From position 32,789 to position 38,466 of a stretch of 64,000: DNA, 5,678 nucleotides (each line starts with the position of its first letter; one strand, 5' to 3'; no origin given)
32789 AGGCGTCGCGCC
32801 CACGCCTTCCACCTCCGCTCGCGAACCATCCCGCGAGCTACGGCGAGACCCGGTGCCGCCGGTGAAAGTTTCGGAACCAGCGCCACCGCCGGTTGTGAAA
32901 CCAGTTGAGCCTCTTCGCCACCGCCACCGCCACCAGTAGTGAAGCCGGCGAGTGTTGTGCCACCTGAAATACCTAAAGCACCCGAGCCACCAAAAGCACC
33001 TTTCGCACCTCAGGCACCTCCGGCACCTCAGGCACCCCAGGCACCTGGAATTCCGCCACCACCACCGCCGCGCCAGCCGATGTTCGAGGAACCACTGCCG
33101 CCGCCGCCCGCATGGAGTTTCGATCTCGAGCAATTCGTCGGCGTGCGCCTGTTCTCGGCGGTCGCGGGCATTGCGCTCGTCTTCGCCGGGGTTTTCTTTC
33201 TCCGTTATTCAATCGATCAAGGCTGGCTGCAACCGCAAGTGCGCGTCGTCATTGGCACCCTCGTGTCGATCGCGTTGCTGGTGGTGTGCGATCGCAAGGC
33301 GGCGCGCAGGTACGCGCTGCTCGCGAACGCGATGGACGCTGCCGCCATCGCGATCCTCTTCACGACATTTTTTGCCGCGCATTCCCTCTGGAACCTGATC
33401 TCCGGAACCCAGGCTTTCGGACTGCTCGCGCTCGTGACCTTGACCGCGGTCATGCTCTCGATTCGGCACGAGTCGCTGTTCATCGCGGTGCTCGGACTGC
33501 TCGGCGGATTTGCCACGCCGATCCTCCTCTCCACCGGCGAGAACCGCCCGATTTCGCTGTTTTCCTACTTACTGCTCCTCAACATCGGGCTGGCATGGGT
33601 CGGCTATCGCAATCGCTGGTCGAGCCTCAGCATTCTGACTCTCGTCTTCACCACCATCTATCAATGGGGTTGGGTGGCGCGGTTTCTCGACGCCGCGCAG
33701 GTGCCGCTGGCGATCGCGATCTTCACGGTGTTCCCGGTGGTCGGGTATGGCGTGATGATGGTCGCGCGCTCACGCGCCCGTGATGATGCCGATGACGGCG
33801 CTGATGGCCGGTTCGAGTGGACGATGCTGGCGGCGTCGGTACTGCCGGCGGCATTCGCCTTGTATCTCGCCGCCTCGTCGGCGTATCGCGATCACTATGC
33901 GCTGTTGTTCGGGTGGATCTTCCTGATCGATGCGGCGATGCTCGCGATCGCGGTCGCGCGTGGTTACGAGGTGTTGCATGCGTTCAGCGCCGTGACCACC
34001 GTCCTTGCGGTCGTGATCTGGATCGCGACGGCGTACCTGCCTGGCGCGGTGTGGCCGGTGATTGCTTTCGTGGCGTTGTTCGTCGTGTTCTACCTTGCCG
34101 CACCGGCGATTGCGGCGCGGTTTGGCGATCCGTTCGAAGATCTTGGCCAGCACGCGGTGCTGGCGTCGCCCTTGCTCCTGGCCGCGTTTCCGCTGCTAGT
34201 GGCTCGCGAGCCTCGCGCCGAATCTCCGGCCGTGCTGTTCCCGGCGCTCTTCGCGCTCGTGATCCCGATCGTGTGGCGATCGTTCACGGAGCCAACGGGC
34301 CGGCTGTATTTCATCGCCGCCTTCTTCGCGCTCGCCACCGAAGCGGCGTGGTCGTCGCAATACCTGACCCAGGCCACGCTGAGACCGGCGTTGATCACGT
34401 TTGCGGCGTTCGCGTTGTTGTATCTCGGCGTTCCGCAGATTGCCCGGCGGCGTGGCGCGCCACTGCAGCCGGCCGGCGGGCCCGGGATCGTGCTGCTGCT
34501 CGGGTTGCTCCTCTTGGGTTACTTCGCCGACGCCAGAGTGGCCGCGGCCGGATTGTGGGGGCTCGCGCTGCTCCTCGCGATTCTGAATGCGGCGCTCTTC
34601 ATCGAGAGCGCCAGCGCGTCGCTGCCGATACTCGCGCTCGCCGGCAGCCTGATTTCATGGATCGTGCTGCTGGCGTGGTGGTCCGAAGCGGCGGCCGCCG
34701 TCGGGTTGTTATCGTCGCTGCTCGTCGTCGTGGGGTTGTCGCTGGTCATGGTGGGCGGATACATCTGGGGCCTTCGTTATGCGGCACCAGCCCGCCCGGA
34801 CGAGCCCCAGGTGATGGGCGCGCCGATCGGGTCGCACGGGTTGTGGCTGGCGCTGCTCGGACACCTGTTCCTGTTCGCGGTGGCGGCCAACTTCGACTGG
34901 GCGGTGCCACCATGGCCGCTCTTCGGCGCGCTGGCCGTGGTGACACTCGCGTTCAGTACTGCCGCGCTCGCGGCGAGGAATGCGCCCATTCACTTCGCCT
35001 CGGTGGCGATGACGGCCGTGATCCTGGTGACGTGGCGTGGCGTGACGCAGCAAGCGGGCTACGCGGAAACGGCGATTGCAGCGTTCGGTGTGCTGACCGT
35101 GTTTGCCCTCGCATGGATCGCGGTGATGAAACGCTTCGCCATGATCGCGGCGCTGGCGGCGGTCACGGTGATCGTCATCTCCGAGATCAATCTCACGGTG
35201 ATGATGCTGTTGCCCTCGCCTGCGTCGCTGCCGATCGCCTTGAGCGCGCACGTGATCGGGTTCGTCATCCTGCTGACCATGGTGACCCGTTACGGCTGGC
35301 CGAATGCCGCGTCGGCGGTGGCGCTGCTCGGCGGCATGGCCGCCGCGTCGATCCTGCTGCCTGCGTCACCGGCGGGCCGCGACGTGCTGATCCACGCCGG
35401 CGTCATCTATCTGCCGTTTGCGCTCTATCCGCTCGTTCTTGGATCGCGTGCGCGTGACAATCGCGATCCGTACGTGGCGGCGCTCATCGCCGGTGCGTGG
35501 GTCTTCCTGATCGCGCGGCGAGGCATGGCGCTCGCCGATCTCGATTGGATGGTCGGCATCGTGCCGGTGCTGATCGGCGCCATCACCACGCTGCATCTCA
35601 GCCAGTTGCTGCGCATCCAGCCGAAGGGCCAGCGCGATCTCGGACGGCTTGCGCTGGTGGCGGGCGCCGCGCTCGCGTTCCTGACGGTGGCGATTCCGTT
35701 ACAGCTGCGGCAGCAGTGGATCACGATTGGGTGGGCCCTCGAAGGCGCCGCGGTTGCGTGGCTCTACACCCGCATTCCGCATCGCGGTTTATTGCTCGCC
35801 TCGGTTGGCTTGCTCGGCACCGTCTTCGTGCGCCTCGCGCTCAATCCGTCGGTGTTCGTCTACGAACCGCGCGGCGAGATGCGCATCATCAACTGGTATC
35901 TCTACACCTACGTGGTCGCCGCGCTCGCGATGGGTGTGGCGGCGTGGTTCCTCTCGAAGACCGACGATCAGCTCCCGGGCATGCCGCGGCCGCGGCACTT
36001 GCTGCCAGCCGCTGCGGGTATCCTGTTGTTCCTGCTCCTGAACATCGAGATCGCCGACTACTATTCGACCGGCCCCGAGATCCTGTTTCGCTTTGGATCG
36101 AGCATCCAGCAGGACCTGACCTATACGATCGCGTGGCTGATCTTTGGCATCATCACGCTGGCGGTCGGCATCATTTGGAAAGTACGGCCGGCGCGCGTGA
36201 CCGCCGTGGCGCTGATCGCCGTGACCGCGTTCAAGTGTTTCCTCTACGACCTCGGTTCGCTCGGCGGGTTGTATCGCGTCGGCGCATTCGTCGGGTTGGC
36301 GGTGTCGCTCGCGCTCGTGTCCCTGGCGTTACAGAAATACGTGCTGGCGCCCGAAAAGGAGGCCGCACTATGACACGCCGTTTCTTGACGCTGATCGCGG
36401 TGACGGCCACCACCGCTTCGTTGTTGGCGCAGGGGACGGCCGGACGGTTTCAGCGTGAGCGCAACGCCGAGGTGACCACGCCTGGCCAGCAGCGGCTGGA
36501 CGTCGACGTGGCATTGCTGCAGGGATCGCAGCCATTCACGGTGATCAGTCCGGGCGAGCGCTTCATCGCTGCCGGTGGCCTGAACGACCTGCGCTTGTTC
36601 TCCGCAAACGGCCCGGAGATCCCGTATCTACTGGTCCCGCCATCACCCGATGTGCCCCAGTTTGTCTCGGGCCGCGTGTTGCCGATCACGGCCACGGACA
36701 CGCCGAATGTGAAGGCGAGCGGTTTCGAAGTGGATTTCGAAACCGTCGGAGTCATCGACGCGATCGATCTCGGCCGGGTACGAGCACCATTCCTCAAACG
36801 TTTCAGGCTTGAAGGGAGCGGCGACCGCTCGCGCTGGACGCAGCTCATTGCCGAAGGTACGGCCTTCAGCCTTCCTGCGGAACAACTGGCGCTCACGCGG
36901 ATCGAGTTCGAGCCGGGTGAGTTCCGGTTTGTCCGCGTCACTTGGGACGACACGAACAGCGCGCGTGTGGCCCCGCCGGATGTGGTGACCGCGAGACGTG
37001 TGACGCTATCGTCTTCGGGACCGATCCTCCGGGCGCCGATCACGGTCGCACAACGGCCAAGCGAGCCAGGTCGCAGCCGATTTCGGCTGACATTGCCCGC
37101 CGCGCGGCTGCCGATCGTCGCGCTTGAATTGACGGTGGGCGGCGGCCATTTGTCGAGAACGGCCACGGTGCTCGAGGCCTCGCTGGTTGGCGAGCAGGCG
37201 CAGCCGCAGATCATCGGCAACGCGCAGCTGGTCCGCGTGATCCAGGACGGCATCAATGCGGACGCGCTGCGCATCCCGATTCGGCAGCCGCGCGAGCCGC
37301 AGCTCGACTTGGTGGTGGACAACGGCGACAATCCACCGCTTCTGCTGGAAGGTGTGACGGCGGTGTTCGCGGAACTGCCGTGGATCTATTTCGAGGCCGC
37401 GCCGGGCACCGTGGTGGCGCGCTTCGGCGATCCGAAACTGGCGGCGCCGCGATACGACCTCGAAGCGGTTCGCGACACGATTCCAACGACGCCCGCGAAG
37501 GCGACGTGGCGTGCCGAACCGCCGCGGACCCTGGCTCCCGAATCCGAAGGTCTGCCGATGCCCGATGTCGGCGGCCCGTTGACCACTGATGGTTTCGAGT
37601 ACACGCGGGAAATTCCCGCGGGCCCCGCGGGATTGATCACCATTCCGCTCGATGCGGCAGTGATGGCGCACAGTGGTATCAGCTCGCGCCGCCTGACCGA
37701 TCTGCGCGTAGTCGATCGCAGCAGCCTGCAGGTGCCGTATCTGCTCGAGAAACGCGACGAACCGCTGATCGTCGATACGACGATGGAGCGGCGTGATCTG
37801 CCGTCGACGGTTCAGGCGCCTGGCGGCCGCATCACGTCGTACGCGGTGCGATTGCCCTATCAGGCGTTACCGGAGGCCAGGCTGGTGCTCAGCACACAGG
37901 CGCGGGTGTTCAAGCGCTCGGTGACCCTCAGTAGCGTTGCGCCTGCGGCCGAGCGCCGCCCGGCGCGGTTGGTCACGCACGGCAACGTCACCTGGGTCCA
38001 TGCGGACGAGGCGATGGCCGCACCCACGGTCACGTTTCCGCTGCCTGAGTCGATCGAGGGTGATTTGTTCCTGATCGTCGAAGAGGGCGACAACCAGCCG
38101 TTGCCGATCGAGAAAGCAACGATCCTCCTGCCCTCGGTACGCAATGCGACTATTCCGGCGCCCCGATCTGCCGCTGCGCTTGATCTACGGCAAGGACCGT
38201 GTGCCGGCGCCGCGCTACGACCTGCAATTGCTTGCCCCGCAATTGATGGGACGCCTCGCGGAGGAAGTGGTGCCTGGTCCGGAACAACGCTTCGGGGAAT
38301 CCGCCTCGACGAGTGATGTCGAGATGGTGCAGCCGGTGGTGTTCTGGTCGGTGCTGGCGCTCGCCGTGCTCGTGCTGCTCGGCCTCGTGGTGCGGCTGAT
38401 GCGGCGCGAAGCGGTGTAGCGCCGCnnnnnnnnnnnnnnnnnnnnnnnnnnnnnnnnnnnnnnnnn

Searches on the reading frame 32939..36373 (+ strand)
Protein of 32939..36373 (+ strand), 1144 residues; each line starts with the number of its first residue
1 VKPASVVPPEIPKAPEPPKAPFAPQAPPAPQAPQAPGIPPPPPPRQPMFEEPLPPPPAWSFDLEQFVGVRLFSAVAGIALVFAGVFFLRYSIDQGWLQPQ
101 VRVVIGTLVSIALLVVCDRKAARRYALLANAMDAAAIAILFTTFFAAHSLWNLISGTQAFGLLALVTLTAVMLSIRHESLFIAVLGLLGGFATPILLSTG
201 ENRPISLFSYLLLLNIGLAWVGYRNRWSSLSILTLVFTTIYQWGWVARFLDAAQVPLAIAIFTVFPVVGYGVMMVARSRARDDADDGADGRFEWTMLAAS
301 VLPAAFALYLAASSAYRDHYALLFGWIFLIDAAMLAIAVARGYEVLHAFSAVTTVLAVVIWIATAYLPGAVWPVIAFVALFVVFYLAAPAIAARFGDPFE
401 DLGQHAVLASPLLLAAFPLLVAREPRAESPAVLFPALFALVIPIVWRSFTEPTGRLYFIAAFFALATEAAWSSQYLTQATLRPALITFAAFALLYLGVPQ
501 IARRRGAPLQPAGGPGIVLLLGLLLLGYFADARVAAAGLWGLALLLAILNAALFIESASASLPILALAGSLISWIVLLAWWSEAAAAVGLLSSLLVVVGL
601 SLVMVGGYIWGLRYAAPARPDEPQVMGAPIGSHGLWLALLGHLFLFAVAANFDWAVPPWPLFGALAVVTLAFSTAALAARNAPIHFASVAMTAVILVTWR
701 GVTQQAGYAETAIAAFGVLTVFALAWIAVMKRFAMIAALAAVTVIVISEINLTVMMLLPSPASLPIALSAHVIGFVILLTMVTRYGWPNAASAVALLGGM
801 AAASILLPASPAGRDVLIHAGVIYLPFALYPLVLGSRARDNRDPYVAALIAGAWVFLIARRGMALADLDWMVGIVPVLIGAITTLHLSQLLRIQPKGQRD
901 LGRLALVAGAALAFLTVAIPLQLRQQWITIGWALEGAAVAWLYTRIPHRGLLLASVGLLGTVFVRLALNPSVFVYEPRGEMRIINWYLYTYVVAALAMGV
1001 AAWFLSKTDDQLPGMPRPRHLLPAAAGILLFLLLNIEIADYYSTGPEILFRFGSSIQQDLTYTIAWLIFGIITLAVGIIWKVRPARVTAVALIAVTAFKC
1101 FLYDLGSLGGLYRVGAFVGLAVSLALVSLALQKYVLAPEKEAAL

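Call 60: search_protein_families(library=pfam, proteins=[window:32939-36373:+], max_evalue=0.0001)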
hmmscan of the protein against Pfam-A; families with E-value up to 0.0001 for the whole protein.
window:32939-36373:+ (1144 aa): 1 family
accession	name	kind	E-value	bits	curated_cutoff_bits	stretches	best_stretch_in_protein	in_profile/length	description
PF10101.14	DUF2339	-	5.6e-74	250.5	33.6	3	70-309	3-236/659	Predicted membrane protein (DUF2339)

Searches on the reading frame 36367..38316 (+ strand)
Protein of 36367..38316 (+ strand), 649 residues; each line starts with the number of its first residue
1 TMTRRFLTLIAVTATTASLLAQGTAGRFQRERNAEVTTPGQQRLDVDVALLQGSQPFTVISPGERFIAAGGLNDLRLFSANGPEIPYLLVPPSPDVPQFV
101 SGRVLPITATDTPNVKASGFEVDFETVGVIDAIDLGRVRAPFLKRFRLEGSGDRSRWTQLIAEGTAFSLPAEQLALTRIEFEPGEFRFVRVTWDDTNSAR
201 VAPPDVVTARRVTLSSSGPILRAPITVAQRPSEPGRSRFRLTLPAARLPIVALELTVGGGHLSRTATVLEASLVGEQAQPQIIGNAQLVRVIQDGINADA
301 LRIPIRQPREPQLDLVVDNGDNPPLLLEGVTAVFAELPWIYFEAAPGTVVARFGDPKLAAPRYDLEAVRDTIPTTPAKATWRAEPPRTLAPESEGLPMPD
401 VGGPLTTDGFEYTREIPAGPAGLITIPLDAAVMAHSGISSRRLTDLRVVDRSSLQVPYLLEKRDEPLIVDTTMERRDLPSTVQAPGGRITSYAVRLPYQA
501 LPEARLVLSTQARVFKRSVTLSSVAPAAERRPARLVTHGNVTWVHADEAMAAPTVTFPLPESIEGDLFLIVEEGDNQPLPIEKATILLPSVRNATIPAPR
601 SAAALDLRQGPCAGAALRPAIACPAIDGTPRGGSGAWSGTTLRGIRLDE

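Call 60: search_protein_families(library=pfam, proteins=[window:36367-38316:+], max_evalue=0.0001)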
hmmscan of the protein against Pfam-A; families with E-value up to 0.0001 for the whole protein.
window:36367-38316:+ (649 aa): 1 family
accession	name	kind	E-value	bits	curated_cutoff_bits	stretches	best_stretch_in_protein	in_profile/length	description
PF13163.11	DUF3999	-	5.1e-13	49.4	30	1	138-320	136-313/424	Protein of unknown function (DUF3999)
